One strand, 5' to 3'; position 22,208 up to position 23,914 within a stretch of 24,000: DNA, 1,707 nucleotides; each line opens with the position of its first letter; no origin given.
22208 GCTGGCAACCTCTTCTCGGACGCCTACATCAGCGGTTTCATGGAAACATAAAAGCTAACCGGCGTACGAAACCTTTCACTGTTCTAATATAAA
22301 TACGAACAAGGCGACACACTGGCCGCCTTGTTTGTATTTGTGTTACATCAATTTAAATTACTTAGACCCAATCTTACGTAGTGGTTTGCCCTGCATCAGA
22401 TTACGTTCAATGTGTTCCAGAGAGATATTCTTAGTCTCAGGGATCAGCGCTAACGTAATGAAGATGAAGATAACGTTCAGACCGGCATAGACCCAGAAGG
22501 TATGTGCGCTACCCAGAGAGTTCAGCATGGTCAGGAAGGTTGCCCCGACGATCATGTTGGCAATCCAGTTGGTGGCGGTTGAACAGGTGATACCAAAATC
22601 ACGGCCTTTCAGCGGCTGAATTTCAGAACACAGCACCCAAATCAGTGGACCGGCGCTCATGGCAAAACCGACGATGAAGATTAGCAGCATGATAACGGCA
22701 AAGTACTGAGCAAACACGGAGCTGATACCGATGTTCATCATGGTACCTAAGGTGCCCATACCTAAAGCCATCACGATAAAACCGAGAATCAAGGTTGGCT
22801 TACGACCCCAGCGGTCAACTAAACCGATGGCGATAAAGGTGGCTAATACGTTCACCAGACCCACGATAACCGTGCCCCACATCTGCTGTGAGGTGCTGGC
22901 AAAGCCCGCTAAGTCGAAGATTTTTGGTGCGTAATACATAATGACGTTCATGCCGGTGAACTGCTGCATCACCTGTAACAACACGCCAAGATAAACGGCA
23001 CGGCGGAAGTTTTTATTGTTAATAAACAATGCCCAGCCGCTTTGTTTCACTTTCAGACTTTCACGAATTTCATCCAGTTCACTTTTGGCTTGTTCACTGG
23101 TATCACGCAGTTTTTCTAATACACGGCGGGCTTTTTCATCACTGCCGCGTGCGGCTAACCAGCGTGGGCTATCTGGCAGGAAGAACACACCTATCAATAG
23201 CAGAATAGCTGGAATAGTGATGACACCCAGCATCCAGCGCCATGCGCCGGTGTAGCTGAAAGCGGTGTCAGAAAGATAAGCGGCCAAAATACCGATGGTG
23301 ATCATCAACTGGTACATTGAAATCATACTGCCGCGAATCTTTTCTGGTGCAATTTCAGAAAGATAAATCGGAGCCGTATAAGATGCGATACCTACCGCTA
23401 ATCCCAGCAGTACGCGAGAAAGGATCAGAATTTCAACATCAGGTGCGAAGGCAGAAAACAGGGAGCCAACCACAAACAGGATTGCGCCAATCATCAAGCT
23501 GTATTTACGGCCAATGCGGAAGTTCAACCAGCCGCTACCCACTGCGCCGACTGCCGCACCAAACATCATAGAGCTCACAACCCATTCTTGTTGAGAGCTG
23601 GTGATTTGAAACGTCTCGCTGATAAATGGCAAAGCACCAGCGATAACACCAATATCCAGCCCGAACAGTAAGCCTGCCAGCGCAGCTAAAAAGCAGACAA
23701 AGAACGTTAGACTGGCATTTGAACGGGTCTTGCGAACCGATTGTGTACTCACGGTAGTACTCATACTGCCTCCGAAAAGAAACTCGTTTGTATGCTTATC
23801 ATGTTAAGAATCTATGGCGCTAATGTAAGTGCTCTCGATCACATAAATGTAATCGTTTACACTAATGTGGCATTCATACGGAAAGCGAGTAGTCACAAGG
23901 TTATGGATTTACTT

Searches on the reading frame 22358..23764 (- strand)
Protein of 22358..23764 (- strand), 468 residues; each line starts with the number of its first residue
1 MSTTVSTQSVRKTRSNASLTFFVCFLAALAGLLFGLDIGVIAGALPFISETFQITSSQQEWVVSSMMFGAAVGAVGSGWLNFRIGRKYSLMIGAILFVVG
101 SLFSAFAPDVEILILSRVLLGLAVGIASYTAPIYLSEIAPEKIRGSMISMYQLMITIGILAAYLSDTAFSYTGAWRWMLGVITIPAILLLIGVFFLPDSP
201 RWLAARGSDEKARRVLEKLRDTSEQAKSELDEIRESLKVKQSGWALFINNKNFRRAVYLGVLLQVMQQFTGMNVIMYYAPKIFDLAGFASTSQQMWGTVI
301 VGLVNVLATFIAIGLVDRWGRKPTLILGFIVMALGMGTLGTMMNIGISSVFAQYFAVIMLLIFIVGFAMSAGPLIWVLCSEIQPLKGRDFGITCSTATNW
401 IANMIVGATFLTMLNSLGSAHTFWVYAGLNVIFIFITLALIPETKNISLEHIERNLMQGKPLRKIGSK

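Call 24: find_encoding_contigs(protein=window:22358-23764:-, flank=3000, max_places=10)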
Protein window:22358-23764:- (468 aa): 24 contigs read that carry it; 10 places shown.
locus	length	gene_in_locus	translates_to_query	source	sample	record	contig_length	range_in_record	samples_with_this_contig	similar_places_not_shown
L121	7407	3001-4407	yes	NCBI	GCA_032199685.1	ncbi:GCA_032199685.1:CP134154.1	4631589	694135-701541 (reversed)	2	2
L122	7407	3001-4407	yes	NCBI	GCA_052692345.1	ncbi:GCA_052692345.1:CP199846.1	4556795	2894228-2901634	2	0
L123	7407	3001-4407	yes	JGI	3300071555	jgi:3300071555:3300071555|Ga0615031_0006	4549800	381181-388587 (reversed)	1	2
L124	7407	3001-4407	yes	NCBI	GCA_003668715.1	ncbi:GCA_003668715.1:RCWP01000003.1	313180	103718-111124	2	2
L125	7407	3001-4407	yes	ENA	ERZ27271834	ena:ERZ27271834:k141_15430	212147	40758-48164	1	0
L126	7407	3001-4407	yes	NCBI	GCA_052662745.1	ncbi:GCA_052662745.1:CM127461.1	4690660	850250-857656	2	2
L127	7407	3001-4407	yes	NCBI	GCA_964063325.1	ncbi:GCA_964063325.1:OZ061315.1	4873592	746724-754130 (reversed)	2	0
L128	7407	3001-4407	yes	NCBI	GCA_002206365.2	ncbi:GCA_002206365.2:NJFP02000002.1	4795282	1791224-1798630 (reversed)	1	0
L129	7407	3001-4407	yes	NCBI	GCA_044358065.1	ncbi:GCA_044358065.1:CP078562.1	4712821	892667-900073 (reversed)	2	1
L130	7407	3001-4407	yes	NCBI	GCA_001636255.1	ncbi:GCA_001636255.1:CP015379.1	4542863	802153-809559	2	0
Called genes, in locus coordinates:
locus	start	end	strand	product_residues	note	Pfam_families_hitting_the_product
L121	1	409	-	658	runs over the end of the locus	PF02784:Orn_Arg_deC_N, PF17810:Arg_decarb_HB, PF17944:Arg_decarbox_C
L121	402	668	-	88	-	-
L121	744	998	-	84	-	-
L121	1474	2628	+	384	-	PF00438:S-AdoMet_synt_N, PF02772:S-AdoMet_synt_M, PF02773:S-AdoMet_synt_C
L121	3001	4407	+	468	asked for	PF00083:Sugar_tr, PF07690:MFS_1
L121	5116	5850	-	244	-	PF01048:PNP_UDP_1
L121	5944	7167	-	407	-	PF01676:Metalloenzyme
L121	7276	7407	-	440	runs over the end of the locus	PF02885:Glycos_trans_3N, PF00591:Glycos_transf_3, PF07831:PYNP_C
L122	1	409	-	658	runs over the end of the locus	PF02784:Orn_Arg_deC_N, PF17810:Arg_decarb_HB, PF17944:Arg_decarbox_C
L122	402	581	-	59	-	-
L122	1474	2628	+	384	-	PF00438:S-AdoMet_synt_N, PF02772:S-AdoMet_synt_M, PF02773:S-AdoMet_synt_C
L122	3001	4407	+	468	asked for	PF00083:Sugar_tr, PF07690:MFS_1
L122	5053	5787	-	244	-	PF01048:PNP_UDP_1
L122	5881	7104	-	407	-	PF01676:Metalloenzyme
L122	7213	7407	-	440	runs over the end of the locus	PF02885:Glycos_trans_3N, PF00591:Glycos_transf_3, PF07831:PYNP_C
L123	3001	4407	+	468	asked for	PF00083:Sugar_tr, PF07690:MFS_1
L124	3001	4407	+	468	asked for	PF00083:Sugar_tr, PF07690:MFS_1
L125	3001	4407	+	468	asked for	PF00083:Sugar_tr, PF07690:MFS_1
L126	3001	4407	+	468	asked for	PF00083:Sugar_tr, PF07690:MFS_1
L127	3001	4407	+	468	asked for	PF00083:Sugar_tr, PF07690:MFS_1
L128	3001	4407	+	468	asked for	PF00083:Sugar_tr, PF07690:MFS_1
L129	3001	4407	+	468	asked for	PF00083:Sugar_tr, PF07690:MFS_1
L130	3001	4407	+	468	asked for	PF00083:Sugar_tr, PF07690:MFS_1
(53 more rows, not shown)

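Call 42: find_homologous_proteins(query=window:22358-23764:-, max_evalue=1e-150)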
Query window:22358-23764:- (468 aa): 2578 proteins with E <= 1e-150 among 8000 candidates; the best 120 are listed.
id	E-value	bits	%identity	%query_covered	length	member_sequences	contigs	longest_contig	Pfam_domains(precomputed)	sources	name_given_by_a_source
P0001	0.0e+0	1119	81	76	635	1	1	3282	PF00083.31,PF07690.22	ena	-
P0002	1.5e-298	1008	100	100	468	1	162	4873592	PF00083.31,PF07690.22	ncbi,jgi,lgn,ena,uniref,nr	ncbi:MAG: sugar porter family MFS transporter [Hafnia alvei]|jgi:SP family galactose:H+ symporter-li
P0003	2.0e-298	1008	100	100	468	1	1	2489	PF00083.31,PF07690.22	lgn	-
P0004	2.2e-298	1008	100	100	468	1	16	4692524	PF00083.31,PF07690.22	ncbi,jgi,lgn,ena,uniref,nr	ncbi:sugar porter family MFS transporter [Hafnia alvei]|jgi:SP family galactose:H+ symporter-like MF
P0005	2.8e-298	1007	100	100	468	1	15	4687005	PF00083.31,PF07690.22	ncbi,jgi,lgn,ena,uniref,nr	ncbi:MFS transporter [Hafnia alvei]|uniref:sugar porter family MFS transporter n=1 Tax=Hafnia alvei 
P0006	3.3e-298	1007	100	100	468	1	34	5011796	PF00083.31,PF07690.22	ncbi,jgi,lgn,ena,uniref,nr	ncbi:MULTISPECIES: sugar porter family MFS transporter [Hafniaceae]|jgi:SP family galactose:H+ sympo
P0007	3.9e-298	1007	100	100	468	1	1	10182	PF00083.31,PF07690.22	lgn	-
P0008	4.8e-298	1006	100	100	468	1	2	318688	PF00083.31,PF07690.22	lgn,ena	-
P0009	6.3e-298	1006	100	100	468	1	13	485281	PF00083.31,PF07690.22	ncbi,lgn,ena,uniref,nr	ncbi:MAG: sugar porter family MFS transporter [Hafnia sp.]|uniref:sugar porter family MFS transporte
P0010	9.0e-298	1006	100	100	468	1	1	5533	PF00083.31,PF07690.22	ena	-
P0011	9.9e-298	1005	100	100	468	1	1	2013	PF00083.31,PF07690.22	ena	-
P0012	9.9e-298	1005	100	100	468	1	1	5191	PF00083.31,PF07690.22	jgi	jgi:SP family galactose:H+ symporter-like MFS transporter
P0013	1.2e-297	1005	100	100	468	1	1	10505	PF00083.31,PF07690.22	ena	-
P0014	1.3e-297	1005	100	100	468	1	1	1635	PF00083.31,PF07690.22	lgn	-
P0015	1.4e-297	1005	100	100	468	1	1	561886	PF00083.31,PF07690.22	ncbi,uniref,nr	ncbi:sugar porter family MFS transporter [Hafnia alvei]|uniref:sugar porter family MFS transporter n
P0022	1.1e-293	992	98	100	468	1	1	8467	PF00083.31,PF07690.22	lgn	-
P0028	7.1e-269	910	88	100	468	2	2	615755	PF13347.13,PF06609.19,PF00083.31,PF07690.22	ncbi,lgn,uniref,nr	ncbi:sugar porter family MFS transporter [Enterobacillus tribolii]|uniref:SP family galactose:H+ sym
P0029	6.2e-267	904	88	100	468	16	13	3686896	PF13347.13,PF00083.31,PF07690.22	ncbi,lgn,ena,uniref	ncbi:sugar porter family MFS transporter [Edwardsiella tarda]|uniref:sugar porter family MFS transpo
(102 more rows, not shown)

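Call 43: find_encoding_contigs(protein=P0029, flank=2500, max_places=1)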
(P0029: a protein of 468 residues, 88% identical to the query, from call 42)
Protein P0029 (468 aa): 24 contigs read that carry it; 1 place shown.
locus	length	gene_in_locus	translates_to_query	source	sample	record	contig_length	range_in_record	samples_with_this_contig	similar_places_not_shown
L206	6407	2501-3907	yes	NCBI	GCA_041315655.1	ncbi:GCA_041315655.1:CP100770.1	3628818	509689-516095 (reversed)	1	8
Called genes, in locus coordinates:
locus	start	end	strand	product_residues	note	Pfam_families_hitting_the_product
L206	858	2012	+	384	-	PF00438:S-AdoMet_synt_N, PF02772:S-AdoMet_synt_M, PF02773:S-AdoMet_synt_C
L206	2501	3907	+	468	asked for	PF00083:Sugar_tr, PF07690:MFS_1, PF13347:MFS_2 (weak), PF07690:MFS_1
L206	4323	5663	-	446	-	PF01523:PmbA_TldD_1st, PF19290:PmbA_TldD_2nd, PF19289:PmbA_TldD_3rd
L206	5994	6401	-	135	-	PF22470:Histone_HNS_N, PF00816:Histone_HNS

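Call 44: find_encoding_contigs(protein=P0028, flank=2500, max_places=1)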
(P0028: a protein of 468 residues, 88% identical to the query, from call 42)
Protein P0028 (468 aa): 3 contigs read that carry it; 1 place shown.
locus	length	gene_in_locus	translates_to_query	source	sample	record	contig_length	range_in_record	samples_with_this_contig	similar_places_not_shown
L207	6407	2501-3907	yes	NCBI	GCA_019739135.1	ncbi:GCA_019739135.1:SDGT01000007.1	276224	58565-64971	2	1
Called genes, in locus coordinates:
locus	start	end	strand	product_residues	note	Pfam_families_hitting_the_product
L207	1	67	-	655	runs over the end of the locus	PF02784:Orn_Arg_deC_N, PF17810:Arg_decarb_HB, PF17944:Arg_decarbox_C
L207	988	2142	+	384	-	PF00438:S-AdoMet_synt_N, PF02772:S-AdoMet_synt_M, PF02773:S-AdoMet_synt_C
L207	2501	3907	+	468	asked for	PF06609:TRI12, PF00083:Sugar_tr, PF07690:MFS_1, PF13347:MFS_2 (weak), PF07690:MFS_1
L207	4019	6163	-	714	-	PF03709:OKR_DC_1_N, PF01276:OKR_DC_1, PF03711:OKR_DC_1_C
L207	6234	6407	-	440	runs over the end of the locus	PF00324:AA_permease, PF13520:AA_permease_2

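Call 45: find_encoding_contigs(protein=P0006, flank=2500, max_places=4)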
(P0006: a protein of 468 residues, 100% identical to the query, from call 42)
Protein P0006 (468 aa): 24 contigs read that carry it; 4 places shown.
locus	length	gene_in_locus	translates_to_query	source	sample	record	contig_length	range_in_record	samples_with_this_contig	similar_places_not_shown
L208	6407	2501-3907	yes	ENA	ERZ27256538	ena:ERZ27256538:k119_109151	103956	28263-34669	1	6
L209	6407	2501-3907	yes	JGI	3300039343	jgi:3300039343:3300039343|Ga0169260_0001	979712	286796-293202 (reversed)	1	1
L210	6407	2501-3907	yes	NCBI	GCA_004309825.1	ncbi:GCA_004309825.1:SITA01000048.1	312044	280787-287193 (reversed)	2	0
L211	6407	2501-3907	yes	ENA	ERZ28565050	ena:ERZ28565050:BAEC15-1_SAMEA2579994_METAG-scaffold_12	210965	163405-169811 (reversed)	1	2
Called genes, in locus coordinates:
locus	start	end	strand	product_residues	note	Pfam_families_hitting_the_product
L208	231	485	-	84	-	-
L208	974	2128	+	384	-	PF00438:S-AdoMet_synt_N, PF02772:S-AdoMet_synt_M, PF02773:S-AdoMet_synt_C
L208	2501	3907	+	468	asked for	PF00083:Sugar_tr, PF07690:MFS_1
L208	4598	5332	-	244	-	PF01048:PNP_UDP_1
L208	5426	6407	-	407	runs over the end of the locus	PF01676:Metalloenzyme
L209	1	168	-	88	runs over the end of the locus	-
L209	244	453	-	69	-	-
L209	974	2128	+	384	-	PF00438:S-AdoMet_synt_N, PF02772:S-AdoMet_synt_M, PF02773:S-AdoMet_synt_C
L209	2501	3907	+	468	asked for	PF00083:Sugar_tr, PF07690:MFS_1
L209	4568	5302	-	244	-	PF01048:PNP_UDP_1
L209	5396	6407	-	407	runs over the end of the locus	PF01676:Metalloenzyme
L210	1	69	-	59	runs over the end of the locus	-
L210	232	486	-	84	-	-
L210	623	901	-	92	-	-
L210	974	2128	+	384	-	PF00438:S-AdoMet_synt_N, PF02772:S-AdoMet_synt_M, PF02773:S-AdoMet_synt_C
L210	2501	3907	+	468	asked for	PF00083:Sugar_tr, PF07690:MFS_1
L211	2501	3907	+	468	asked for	PF00083:Sugar_tr, PF07690:MFS_1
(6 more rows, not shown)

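Call 46: find_encoding_contigs(protein=P0022, flank=2500, max_places=1)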
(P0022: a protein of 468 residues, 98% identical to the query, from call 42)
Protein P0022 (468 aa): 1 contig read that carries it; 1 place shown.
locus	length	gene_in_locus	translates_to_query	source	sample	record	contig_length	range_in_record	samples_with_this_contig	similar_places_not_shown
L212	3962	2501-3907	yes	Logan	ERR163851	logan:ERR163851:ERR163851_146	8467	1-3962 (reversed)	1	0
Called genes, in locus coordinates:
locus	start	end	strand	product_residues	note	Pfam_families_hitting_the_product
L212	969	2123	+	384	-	PF00438:S-AdoMet_synt_N, PF02772:S-AdoMet_synt_M, PF02773:S-AdoMet_synt_C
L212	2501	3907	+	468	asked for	PF00083:Sugar_tr, PF07690:MFS_1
